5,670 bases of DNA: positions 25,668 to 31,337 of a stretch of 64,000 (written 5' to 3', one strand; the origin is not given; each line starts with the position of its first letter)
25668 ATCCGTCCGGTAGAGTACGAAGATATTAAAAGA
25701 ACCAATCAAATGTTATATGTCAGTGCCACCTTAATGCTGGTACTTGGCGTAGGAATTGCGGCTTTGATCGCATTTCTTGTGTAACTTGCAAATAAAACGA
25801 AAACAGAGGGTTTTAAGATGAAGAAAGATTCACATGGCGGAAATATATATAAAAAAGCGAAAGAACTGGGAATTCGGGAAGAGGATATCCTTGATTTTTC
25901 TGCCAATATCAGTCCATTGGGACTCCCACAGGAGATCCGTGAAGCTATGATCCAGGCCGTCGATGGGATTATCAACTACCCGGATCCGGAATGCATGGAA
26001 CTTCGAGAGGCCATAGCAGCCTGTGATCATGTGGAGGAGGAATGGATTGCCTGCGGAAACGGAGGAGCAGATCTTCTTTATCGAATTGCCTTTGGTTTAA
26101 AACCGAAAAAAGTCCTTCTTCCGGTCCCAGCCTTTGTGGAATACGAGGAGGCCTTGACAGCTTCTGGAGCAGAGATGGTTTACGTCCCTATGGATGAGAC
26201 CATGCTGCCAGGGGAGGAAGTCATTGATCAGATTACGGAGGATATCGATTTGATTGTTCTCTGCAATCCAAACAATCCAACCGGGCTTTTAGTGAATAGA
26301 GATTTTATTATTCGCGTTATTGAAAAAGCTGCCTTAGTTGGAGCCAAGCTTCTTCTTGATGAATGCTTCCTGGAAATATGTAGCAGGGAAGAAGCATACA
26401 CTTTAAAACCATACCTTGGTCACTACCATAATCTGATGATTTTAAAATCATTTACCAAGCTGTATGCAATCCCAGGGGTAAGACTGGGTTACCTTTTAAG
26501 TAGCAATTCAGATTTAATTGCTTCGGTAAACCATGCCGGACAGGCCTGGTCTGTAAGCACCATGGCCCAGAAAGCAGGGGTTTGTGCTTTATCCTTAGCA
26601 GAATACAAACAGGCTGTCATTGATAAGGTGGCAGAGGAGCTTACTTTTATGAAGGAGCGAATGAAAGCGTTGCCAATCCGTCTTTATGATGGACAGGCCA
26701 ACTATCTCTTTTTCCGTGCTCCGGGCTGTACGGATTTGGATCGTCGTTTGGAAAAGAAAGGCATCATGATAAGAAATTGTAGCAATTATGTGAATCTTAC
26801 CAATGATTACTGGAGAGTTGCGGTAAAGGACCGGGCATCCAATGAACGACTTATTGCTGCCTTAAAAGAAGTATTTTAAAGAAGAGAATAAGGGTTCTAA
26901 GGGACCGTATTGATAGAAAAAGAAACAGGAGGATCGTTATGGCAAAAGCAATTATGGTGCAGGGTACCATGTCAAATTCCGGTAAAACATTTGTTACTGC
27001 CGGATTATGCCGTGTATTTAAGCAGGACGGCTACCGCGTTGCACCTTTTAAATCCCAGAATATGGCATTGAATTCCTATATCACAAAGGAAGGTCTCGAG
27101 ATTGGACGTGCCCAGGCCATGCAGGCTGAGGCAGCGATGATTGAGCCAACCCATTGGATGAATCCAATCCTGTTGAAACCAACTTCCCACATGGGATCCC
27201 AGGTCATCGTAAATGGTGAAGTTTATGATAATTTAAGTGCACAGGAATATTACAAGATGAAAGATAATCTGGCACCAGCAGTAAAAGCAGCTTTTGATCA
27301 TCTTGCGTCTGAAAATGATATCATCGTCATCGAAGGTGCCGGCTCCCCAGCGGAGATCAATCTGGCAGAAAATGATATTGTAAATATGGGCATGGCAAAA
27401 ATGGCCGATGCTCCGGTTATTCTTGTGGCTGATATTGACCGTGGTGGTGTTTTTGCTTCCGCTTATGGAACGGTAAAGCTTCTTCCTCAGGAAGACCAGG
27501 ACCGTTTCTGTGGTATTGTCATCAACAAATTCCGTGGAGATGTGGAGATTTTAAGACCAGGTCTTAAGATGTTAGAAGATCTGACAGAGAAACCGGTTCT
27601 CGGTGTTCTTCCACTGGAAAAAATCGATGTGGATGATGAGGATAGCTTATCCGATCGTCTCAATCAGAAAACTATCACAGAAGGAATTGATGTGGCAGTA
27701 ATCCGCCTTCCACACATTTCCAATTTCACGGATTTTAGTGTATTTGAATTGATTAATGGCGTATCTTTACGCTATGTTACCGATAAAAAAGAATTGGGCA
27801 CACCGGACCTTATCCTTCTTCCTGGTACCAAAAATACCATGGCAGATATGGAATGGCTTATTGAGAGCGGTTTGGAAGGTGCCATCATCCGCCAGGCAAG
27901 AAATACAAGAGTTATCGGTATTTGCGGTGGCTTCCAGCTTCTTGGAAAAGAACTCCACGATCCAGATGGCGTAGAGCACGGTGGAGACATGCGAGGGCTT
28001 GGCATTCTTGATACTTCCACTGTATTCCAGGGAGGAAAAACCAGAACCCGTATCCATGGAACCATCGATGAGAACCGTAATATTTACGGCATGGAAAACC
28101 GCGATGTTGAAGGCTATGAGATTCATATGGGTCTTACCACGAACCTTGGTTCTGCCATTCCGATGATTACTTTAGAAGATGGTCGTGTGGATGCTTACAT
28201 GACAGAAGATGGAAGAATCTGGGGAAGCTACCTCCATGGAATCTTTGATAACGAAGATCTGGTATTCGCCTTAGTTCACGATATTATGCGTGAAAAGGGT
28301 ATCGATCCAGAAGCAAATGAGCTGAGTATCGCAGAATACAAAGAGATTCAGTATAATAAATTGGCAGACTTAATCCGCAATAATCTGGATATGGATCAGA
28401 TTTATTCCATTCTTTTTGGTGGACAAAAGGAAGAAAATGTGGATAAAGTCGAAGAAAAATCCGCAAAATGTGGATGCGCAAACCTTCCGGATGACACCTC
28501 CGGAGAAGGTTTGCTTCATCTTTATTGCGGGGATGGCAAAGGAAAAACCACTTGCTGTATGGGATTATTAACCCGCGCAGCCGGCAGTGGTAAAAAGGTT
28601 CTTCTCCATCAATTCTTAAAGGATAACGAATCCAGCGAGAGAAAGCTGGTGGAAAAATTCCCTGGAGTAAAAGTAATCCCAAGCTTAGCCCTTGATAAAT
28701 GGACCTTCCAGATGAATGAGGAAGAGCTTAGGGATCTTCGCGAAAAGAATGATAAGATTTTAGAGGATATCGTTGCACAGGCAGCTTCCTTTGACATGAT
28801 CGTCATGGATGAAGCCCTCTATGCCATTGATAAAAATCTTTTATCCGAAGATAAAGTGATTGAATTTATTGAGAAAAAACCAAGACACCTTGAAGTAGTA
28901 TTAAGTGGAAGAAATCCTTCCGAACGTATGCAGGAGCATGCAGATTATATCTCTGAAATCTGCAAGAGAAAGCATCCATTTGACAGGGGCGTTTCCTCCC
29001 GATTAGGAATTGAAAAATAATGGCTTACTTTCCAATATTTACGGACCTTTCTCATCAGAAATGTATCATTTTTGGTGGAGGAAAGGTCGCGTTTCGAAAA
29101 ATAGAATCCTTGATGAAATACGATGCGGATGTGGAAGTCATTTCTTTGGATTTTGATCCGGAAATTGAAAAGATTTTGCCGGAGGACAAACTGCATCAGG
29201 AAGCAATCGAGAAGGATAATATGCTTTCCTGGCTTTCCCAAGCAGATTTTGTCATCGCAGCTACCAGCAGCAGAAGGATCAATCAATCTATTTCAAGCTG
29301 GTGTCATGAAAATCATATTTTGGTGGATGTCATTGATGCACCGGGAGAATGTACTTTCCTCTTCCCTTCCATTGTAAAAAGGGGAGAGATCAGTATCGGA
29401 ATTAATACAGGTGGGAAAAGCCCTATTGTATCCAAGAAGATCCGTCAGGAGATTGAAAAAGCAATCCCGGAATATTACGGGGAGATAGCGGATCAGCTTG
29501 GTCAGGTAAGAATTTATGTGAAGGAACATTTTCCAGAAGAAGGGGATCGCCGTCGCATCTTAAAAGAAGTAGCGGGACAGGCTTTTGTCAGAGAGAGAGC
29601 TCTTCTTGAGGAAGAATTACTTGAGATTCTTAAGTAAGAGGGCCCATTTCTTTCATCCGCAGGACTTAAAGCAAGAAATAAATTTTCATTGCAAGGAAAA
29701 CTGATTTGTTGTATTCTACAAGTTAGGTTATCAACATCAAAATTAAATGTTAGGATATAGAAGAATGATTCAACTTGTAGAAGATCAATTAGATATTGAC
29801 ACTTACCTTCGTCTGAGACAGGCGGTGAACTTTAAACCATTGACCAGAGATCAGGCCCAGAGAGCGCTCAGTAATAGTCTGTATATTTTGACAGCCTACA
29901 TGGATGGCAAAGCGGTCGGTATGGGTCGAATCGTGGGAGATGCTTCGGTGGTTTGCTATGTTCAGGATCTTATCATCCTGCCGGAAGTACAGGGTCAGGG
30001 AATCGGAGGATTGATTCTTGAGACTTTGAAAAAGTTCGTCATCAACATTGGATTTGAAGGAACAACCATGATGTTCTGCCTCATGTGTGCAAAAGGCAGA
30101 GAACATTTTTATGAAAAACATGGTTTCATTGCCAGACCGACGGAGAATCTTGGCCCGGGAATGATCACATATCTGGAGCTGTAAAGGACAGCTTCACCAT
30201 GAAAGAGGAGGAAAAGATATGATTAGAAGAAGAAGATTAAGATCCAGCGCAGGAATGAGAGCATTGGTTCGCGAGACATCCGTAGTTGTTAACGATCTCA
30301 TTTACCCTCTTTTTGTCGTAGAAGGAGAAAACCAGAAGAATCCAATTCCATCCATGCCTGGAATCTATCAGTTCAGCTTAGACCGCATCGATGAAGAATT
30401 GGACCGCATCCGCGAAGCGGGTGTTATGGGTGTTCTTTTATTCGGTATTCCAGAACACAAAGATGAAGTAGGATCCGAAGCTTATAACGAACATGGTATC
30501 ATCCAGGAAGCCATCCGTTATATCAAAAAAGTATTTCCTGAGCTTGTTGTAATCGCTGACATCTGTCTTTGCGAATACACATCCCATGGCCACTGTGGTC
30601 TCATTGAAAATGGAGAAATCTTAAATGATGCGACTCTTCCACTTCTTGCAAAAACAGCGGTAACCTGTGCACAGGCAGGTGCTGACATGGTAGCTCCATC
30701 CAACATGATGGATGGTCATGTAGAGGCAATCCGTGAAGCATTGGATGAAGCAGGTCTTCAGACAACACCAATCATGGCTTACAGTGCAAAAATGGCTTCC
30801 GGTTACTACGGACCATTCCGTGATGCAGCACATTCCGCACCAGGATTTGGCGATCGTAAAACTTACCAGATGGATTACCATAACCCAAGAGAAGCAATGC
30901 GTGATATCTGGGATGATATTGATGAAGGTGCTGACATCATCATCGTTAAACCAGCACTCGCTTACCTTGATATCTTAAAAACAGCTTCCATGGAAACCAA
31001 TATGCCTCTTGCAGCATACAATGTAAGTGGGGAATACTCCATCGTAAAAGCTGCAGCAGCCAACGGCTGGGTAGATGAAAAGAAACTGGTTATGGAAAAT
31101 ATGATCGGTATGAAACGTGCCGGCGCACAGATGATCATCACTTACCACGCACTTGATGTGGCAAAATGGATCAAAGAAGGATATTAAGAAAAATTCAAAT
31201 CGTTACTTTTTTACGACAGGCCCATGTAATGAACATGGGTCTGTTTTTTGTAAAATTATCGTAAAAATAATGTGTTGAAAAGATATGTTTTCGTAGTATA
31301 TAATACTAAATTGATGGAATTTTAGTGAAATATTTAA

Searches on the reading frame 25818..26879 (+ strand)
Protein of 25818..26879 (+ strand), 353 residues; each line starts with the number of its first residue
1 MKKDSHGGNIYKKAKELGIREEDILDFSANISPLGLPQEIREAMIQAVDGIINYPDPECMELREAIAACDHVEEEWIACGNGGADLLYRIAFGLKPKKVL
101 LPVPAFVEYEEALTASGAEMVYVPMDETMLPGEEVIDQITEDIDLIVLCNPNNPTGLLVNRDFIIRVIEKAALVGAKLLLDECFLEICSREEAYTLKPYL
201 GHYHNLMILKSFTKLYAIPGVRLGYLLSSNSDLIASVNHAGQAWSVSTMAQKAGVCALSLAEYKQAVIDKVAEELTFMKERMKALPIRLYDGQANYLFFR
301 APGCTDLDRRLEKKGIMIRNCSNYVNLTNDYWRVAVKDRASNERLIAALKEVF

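Call 78: search_protein_families(library=pfam, proteins=[window:25818-26879:+], max_evalue=0.000001)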
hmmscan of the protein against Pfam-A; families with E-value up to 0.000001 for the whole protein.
window:25818-26879:+ (353 aa): 1 family
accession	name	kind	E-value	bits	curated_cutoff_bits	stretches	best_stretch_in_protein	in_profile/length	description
PF00155.27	Aminotran_1_2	-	3.9e-34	118.8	19.7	1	23-349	2-361/361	Aminotransferase class I and II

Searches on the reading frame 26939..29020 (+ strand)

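Call 79: search_protein_families(library=pfam, proteins=[window:26939-29020:+], max_evalue=0.000001)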
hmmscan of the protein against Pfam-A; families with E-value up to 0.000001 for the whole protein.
window:26939-29020:+ (693 aa): 4 families
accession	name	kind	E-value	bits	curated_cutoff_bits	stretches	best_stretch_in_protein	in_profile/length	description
PF07685.20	GATase_3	-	5.6e-49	166.9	27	1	251-440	1-195/196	CobB/CobQ-like glutamine amidotransferase domain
PF02572.21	CobA_CobO_BtuR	-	1.6e-48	165.6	25.7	1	523-692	2-171/172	ATP:corrinoid adenosyltransferase BtuR/CobO/CobP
PF01656.29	CbiA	-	9.2e-25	87.5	25.4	1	5-227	1-112/125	CobQ/CobB/MinD/ParA nucleotide binding domain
PF13500.12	AAA_26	-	9.7e-20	71.7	27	1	3-227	1-191/198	AAA domain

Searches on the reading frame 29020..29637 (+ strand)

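Call 79: search_protein_families(library=pfam, proteins=[window:29020-29637:+], max_evalue=0.000001)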
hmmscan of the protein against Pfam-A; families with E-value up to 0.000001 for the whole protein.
window:29020-29637:+ (205 aa): 1 family
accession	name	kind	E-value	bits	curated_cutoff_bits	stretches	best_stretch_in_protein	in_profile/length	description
PF13241.12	NAD_binding_7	-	2.5e-27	95.9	22.1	1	6-117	1-104/104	Putative NAD(P)-binding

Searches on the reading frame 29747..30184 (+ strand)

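Call 79: search_protein_families(library=pfam, proteins=[window:29747-30184:+], max_evalue=0.000001)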
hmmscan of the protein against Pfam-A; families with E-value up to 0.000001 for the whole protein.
window:29747-30184:+ (145 aa): 3 families
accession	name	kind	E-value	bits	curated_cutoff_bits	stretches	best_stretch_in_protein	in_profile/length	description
PF13508.13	Acetyltransf_7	-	2.5e-12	47.4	27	1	46-128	4-83/84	Acetyltransferase (GNAT) domain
PF00583.31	Acetyltransf_1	-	1.1e-11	45.4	20.7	1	37-127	23-116/116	Acetyltransferase (GNAT) family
PF13673.13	Acetyltransf_10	-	6.1e-10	39.6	23.6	1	32-130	17-110/128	Acetyltransferase (GNAT) domain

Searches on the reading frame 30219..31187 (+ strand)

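Call 79: search_protein_families(library=pfam, proteins=[window:30219-31187:+], max_evalue=0.000001)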
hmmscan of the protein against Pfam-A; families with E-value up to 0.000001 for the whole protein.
window:30219-31187:+ (322 aa): 1 family
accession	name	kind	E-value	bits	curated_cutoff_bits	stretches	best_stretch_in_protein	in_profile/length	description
PF00490.27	ALAD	-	4.3e-147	489.8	24.6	1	2-317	2-317/317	Delta-aminolevulinic acid dehydratase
